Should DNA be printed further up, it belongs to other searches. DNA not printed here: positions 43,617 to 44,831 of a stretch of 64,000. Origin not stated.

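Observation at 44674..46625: Two uncharacterised proteins are co-oriented directly downstream of pdaD: a candidate new agmatine-handling module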

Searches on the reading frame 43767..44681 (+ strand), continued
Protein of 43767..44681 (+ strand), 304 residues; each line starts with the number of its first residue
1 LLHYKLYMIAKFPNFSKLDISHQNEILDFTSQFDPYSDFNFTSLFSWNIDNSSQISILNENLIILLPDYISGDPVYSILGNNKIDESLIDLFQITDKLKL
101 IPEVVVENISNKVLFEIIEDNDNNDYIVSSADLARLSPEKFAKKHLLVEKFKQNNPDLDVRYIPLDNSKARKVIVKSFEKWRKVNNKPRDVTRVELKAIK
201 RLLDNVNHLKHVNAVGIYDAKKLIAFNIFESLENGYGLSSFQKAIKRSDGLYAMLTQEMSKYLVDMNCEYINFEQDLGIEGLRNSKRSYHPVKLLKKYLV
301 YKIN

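Call 86: search_solved_structures(query=A3, max_evalue=1, show_alignments=4)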
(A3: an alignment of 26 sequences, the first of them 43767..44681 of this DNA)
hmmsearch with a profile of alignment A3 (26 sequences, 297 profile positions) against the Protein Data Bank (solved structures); distinct sequences matched with E-value up to 1: 1.
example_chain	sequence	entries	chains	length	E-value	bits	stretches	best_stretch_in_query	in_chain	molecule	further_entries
2hqy_A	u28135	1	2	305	6.6e-40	140.5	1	8-292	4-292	conserved hypothetical protein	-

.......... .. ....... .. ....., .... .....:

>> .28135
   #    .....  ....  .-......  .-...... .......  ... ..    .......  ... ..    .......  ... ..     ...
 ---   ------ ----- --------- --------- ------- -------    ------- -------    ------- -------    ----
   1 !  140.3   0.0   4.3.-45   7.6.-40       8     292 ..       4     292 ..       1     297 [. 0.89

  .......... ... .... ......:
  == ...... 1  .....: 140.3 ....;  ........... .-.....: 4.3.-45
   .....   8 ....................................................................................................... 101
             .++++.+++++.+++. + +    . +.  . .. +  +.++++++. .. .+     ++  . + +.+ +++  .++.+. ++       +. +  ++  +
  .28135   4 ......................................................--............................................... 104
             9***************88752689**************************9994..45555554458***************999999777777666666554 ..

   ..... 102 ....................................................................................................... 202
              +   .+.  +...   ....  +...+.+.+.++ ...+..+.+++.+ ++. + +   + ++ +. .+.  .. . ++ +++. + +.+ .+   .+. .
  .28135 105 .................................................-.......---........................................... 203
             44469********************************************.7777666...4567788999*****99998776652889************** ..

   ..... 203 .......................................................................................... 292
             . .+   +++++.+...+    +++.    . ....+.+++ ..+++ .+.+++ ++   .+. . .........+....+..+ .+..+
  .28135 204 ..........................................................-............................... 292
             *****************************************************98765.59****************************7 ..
